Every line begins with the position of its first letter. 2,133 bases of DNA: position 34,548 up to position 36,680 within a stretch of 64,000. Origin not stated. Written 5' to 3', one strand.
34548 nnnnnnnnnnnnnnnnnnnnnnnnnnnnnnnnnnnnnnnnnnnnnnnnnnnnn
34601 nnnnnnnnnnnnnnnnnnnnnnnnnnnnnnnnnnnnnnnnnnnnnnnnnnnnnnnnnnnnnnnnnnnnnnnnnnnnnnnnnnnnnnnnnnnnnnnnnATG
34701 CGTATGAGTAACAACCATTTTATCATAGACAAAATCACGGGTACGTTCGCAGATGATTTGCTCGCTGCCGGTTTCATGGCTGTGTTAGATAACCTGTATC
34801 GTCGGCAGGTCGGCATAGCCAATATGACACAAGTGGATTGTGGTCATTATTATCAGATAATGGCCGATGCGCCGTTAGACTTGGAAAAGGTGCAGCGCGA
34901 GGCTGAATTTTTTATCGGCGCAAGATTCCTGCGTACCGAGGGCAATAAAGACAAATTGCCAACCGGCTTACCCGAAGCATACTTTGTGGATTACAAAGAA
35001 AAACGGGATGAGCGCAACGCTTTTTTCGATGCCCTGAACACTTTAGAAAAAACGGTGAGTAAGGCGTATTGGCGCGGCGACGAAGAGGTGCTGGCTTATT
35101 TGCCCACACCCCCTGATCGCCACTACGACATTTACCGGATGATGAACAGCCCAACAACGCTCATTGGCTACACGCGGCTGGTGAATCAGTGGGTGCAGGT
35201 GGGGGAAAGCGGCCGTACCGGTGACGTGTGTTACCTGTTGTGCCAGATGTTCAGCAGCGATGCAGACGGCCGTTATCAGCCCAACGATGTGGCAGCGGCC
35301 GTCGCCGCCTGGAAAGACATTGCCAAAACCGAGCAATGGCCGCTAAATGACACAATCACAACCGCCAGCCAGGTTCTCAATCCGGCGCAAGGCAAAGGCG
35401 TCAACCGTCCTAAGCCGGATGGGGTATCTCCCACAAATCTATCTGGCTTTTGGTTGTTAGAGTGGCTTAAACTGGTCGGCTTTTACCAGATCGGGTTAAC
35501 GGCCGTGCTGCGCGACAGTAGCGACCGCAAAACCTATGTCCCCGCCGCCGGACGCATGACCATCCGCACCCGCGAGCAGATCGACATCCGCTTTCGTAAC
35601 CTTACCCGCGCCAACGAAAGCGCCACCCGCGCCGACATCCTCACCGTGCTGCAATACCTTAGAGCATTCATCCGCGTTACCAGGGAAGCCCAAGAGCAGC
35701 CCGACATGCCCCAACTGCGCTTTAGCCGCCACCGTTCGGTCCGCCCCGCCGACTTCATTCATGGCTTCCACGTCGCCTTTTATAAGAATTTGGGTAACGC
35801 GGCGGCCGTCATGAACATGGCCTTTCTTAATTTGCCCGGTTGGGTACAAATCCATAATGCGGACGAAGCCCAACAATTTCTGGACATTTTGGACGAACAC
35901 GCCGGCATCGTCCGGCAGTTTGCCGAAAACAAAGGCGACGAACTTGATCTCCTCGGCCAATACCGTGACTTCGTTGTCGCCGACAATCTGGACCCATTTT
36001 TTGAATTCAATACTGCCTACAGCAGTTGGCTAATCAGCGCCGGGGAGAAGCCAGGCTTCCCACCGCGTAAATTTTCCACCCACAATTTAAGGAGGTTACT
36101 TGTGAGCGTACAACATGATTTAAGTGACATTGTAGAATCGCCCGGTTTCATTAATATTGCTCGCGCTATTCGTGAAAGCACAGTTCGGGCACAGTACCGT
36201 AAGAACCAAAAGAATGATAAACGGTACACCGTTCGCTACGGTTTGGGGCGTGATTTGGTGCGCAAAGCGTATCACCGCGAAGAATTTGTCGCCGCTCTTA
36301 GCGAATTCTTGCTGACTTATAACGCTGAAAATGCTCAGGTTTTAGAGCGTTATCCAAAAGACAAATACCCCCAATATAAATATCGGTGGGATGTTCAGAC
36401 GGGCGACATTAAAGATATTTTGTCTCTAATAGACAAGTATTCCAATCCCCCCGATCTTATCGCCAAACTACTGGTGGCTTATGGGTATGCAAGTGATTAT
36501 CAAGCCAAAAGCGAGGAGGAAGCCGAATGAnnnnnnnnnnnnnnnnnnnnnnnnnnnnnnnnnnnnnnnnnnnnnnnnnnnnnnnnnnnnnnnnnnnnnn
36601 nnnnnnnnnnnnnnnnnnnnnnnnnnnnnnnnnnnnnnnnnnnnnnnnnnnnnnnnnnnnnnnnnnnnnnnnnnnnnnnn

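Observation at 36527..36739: KTSC-domain protein occupying the small-subunit slot of the Cascade operon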

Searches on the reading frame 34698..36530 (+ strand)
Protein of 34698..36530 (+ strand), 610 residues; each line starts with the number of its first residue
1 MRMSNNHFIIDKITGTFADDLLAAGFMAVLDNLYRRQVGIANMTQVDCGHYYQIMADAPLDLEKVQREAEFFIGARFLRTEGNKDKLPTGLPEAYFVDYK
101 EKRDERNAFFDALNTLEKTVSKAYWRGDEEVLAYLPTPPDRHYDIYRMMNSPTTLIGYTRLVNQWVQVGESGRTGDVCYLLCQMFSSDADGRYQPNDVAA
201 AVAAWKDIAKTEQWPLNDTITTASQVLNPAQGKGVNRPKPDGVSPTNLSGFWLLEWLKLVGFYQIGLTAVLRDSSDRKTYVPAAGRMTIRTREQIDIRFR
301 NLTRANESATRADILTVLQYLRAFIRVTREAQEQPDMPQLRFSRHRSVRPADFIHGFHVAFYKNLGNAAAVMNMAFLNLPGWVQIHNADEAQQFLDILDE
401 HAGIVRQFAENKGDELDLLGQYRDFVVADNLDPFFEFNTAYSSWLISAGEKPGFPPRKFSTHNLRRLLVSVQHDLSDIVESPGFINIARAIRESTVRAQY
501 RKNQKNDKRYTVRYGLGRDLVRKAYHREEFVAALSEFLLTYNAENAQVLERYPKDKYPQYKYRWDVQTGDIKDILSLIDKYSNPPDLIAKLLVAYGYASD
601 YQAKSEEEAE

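Call 3: search_protein_families(library=pfam, proteins=[window:34698-36530:+], max_evalue=0.01)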
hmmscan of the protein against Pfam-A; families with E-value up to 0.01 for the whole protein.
window:34698-36530:+ (610 aa): 0 families

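Call 4: search_protein_families(library=ncbifam, proteins=[window:34698-36530:+], max_evalue=0.01)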
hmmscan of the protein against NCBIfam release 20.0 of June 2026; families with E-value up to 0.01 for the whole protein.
window:34698-36530:+ (610 aa): 0 families

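Call 5: find_related_loci(query=window:34698-36530:+, collection=genome_contigs, flank=8000)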
Query window:34698-36530:+ (610 aa) in genome_contigs; peptide patterns used: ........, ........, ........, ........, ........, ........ (x = any residue, [..] = any of these).
35 stretches matched a pattern; 3 encode a relative of the query (tblastn E <= 1e-3); 3 distinct loci.
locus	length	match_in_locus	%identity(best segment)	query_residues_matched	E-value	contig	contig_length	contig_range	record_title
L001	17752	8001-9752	54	1-600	0e+0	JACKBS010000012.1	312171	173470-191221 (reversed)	MAG: Ardenticatenaceae bacterium isolate HK-STAS-CHLO-27 HK-STAS-CHLO-27_12, whole genome shotgun sequence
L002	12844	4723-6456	55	8-598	0e+0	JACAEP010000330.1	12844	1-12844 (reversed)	MAG: Chloroflexota bacterium isolate L.E.CH.43_1 k119_1433258, whole genome shotgun sequence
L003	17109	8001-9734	55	8-598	0e+0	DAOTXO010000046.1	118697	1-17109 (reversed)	MAG TPA_asm: Anaerolineae bacterium isolate H21_261 k133_1454307, whole genome shotgun sequence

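Call 15: search_protein_families(library=padloc, proteins=[window:34698-36530:+], max_evalue=0.01)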
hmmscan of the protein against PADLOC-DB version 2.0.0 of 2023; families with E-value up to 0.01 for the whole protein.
window:34698-36530:+ (610 aa): 1 family
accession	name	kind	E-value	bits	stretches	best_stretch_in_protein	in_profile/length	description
PDLC01417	Cas8a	-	3.8e-51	172.3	1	223-603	174-535/555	CAS-I-A; effector_LS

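Call 20: find_related_loci(query=A1, collection=genome_contigs, flank=6000)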
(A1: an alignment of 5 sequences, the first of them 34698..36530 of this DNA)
Query A1 (610 aa) in genome_contigs; peptide patterns used: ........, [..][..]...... (x = any residue, [..] = any of these).
101 stretches matched a pattern; 36 encode a relative of the query (tblastn E <= 1e-3); 35 distinct loci.
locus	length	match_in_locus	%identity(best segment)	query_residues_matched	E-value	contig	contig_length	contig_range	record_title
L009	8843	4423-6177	54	7-608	0e+0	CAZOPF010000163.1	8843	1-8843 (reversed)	MAG TPA_asm: uncultured Ardenticatenaceae bacterium isolate binchicken_co274_488 genome assembly, contig: NODE_19152_len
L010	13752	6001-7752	54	1-600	0e+0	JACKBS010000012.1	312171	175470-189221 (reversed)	MAG: Ardenticatenaceae bacterium isolate HK-STAS-CHLO-27 HK-STAS-CHLO-27_12, whole genome shotgun sequence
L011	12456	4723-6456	55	8-598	0e+0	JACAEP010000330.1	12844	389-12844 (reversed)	MAG: Chloroflexota bacterium isolate L.E.CH.43_1 k119_1433258, whole genome shotgun sequence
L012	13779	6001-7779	50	7-610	0e+0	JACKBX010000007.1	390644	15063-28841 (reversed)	MAG: Ardenticatenaceae bacterium isolate HK-STAS-CHLO-32 HK-STAS-CHLO-32_7, whole genome shotgun sequence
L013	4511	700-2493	49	3-609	0e+0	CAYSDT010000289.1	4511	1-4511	MAG TPA_asm: uncultured Ardenticatenaceae bacterium isolate binchicken_co256_207 genome assembly, contig: NODE_62840_len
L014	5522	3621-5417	48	3-609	0e+0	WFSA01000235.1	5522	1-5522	MAG: Anaerolineae bacterium isolate S016_13 k151_610465, whole genome shotgun sequence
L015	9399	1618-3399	51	5-608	0e+0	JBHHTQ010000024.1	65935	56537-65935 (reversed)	MAG: Anaerolineae bacterium isolate S.9.sp3_bin.44 NODE_40_length_65935_cov_10.431193, whole genome shotgun sequence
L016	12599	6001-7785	45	3-608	2e-161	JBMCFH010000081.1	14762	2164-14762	MAG: Chloroflexota bacterium isolate C5M10_3 NODE_1707_length_14762_cov_12.707214, whole genome shotgun sequence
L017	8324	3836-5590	43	8-609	4e-144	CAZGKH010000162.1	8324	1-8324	MAG TPA_asm: uncultured Anaerolineae bacterium isolate binchicken_co275_239 genome assembly, contig: NODE_14410_length_8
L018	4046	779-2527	44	8-609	2e-146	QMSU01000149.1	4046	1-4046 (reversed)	MAG: Thermoplasmata archaeon isolate B78_G9 B78_Guay9_scaffold_47902, whole genome shotgun sequence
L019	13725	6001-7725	44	8-598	3e-140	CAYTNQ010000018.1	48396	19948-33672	MAG TPA_asm: uncultured Anaerolineales bacterium isolate binchicken_co294_35 genome assembly, contig: NODE_1117_length_4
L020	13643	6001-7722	45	8-598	2e-139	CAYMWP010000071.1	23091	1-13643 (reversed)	MAG TPA_asm: uncultured Anaerolineales bacterium isolate binchicken_co334_151 genome assembly, contig: NODE_3686_length_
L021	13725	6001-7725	43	8-598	8e-133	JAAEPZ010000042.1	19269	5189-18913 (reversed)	MAG: bacterium isolate Gpa_5 GpaG_CONTIG151729, whole genome shotgun sequence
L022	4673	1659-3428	42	8-608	2e-134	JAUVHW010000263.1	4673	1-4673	MAG: Ardenticatenales bacterium isolate CSMAG_412 CSMAG_412_k141_1999307_length_4673_cov_5.0000, whole genome shotgun se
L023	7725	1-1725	43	17-609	5e-131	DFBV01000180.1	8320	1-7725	MAG TPA_asm: Anaerolineales bacterium UBA3071 UBA3071_contig_49243, whole genome shotgun sequence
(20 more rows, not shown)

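Call 42: find_homologous_proteins(query=window:34698-36530:+, max_evalue=0.001)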
Query window:34698-36530:+ (610 aa): 203 proteins with E <= 0.001 among 8000 candidates; the best 120 are listed.
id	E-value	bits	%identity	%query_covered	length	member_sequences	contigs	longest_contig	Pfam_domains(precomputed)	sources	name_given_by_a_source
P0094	0.0e+0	1401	100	100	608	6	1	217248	-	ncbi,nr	ncbi:MAG: hypothetical protein IPG51_18380 [Chloroflexi bacterium]|nr:hypothetical protein [Chlorofl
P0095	1.0e-226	772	58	99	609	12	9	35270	-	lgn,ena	-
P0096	7.3e-219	746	76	72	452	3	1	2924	-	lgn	-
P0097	1.8e-217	741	56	99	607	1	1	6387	-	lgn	-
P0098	2.9e-212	724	56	100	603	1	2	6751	-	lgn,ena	-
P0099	1.2e-210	719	57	97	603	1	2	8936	-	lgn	-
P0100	2.6e-209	715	54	99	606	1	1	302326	-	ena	-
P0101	4.5e-208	710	56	97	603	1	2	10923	-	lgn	-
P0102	2.4e-207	708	55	99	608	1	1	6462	-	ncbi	-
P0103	3.0e-206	704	55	100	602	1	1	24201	-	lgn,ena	-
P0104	8.3e-206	703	55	97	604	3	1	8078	-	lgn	-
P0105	1.2e-205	702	54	99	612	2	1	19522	-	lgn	-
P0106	2.0e-205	702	54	99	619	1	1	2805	-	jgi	jgi:DNA-dependent RNA polymerase auxiliary subunit epsilon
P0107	5.6e-204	697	54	100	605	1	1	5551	-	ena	-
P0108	6.5e-202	690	55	97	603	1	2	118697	-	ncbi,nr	ncbi:MAG: hypothetical protein HXY38_15470 [Chloroflexi bacterium]|nr:hypothetical protein [Chlorofl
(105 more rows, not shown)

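Call 55: predict_structure(alignment_id=A3)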
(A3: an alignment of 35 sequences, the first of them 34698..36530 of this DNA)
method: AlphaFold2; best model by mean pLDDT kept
length: 610 residues; sequences in the alignment: 35
mean_pLDDT: 87.6   pTM: 0.88
mean pLDDT of the five models: 87.6, 86.4, 85.9, 85.3, 84.5
residues with pLDDT >= 90: 407; 70-90: 143; 50-70: 35; < 50: 25
segments of 3 or more residues with pLDDT < 50: 232-248, 604-610
pLDDT, mean of each block of 10 residues (from residue 1): 86 88 96 93 93 95 96 95 94 96 95 88 82 87 91 87 94 97 92 88 93 77 66 41 41 92 93 92 92 92 89 96 94 71 71 94 81 90 91 95 94 95 94 95 91 86 93 92 95 86 70 92 95 95 92 87 88 93 87 94 45
secondary structure, 60 per line:
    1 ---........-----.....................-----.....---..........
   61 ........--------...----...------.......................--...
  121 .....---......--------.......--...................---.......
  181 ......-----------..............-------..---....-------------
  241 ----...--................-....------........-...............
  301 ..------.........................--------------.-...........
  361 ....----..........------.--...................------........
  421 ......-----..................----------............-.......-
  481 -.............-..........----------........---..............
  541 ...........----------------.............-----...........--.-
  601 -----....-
elements in order: E4-11 H17-37 E43-47 E51-61 H62-68 E77-79 E96-98 H99-115 H118-125 H129-134 H143-149 H152-170 H174-185 H198-211 H224-227 H252-265 E267-270 E277-284 E286-288 H289-302 H309-333 H350-353 E354-364 E369-378 H388-406 H413-426 H432-449 H461-471 H473-479 H482-494 H496-505 H516-523 H527-551 H568-580 H586-596 H606-609

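Call 58: fold_search(model_id=the predicted structure, library=pdb)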
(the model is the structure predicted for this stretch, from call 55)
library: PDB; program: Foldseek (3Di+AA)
matches with E <= 10: 156; with E <= 0.001: 3
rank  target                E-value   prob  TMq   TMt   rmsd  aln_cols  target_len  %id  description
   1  8h67_L                1.9e-04  1.00  0.26  0.30  15.5       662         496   10  type I-B Cascade bound to a PAM-containing dsDNA target at 3.8 angstrom resolution. (released 2024-05-01)
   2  8ip0_J                4.9e-04  0.99  0.25  0.30  15.5       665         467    9  Cryo-EM structure of type I-B Cascade bound to a PAM-containing dsDNA target at 3.6 angstrom resolution (released 2024-03-20)
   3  7tr6_C                9.2e-04  1.00  0.30  0.49  11.4       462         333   11  Cascade complex from type I-A CRISPR-Cas system (released 2022-08-10)
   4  8fok_A                2.4e-01  0.30  0.12  0.18  16.3       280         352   10  Cryo-EM structure of S. cerevisiae DNA polymerase alpha-primase complex in the DNA elongation state (released 2023-05-31)
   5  5lox_1                5.8e-01  0.20  0.11  0.23  13.3       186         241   12  Helical Assembly of the Anbu Complex from Pseudomonas aeruginosa (released 2017-06-07)
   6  8b9a_S                6.1e-01  0.25  0.11  0.16  16.1       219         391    8  S. cerevisiae replisome + Ctf4, bound by pol alpha primase. Complex engaged with a fork DNA substrate containing a 60  (released 2023-08-09)
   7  8fod_A                8.3e-01  0.12  0.10  0.15  22.3       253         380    6  Cryo-EM structure of S. cerevisiae DNA polymerase alpha-primase complex in Apo state conformation II (released 2023-05-31)
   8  4lim                  1.3e+00  0.08  0.09  0.14  21.9       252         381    9  Crystal structure of the catalytic subunit of yeast primase (released 2013-12-18)
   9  8foc_A                1.4e+00  0.15  0.11  0.15  16.1       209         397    9  Cryo-EM structure of S. cerevisiae DNA polymerase alpha-primase in Apo state conformation I (released 2023-05-31)
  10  4mhq                  1.5e+00  0.09  0.11  0.15  21.0       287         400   12  Crystal structure of human primase catalytic subunit (released 2014-09-03)
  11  8foj_A                1.5e+00  0.07  0.10  0.16  22.6       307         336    9  Cryo-EM structure of S. cerevisiae DNA polymerase alpha-primase complex in the post RNA handoff state (released 2023-05-31)
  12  8foe_A                1.7e+00  0.14  0.10  0.16  16.3       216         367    9  Cryo-EM structure of S. cerevisiae DNA polymerase alpha-primase complex bound to a template DNA (released 2023-05-31)
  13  7u5c_A                1.8e+00  0.11  0.10  0.15  13.5       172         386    9  Cryo-EM structure of human CST bound to DNA polymerase alpha-primase in a recruitment state (released 2022-05-18)
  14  8foh_A                1.9e+00  0.07  0.09  0.15  25.8       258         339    6  Cryo-EM structure of S. cerevisiae DNA polymerase alpha-primase complex in the RNA synthesis state (released 2023-05-31)
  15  4lil                  2.0e+00  0.08  0.11  0.16  19.6       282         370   10  Crystal structure of the catalytic subunit of human primase bound to UTP and Mn (released 2013-12-11)
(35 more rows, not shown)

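Call 73: find_encoding_contigs(protein=P0095, flank=3000, max_places=4)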
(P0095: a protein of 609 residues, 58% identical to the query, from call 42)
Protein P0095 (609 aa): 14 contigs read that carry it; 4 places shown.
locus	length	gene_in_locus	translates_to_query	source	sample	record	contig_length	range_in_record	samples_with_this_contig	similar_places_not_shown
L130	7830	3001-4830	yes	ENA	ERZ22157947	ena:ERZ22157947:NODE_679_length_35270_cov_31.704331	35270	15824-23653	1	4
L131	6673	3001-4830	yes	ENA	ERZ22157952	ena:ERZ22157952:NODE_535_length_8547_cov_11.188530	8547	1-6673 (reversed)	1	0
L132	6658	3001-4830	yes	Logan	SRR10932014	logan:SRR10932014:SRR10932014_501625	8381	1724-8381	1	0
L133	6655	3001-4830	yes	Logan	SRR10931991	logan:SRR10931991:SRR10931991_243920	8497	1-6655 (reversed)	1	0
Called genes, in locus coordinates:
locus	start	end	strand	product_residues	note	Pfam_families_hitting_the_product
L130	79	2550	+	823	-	PF00270:DEAD, PF04851:ResIII (weak), PF00271:Helicase_C, PF22590:Cas3-like_C_2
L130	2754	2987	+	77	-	-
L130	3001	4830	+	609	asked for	-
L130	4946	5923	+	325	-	PF01905:DevR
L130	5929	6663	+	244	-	-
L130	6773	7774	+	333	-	PF27225:AF_1859_N, PF10040:CRISPR_Cas6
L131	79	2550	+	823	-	PF00270:DEAD, PF04851:ResIII (weak), PF00271:Helicase_C, PF22590:Cas3-like_C_2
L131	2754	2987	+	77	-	-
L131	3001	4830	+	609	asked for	-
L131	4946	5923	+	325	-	PF01905:DevR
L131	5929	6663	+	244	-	-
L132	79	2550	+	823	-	PF00270:DEAD, PF04851:ResIII (weak), PF00271:Helicase_C, PF22590:Cas3-like_C_2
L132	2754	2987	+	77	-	-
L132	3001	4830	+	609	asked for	-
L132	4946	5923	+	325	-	PF01905:DevR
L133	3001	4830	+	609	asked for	-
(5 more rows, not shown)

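Call 74: find_encoding_contigs(protein=P0100, flank=3000, max_places=2)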
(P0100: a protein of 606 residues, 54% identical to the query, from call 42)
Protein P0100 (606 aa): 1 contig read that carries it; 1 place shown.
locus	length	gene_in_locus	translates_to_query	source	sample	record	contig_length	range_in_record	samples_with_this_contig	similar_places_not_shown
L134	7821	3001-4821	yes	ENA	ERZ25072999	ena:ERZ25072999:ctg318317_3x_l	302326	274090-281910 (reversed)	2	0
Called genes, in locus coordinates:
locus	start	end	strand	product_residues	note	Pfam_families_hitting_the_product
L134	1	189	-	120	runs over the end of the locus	PF18478:PIN_10 (weak), PF18480:DUF5615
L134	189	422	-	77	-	PF04255:DUF433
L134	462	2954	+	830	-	PF00270:DEAD, PF04851:ResIII, PF00271:Helicase_C (weak), PF22590:Cas3-like_C_2, PF18019:Cas3_HD (weak)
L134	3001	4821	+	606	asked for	-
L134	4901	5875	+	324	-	PF01905:DevR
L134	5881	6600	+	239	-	-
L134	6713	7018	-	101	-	PF01381:HTH_3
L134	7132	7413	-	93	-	PF05015:HigB-like_toxin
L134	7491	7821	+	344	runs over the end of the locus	PF27225:AF_1859_N, PF10040:CRISPR_Cas6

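Call 91: search_solved_structures(query=A3, max_evalue=10)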
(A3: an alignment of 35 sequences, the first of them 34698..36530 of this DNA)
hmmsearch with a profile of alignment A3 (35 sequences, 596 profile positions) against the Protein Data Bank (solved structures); distinct sequences matched with E-value up to 10: 4.
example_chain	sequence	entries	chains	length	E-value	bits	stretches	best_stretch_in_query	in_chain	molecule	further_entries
6ejq_A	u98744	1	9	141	0.11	14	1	497-570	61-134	Terminase small subunit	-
6v1i_A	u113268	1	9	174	0.18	13.4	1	497-570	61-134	Small terminase protein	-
4xvn_A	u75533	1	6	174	0.18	13.3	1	497-570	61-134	Small terminase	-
1cbi_A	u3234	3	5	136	0.73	11.3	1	11-65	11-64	CELLULAR RETINOIC ACID BINDING PROTEIN I | CELLULAR RETINOIC ACID BINDING PROTEIN TYPE I | PROTEIN (CRABP-I)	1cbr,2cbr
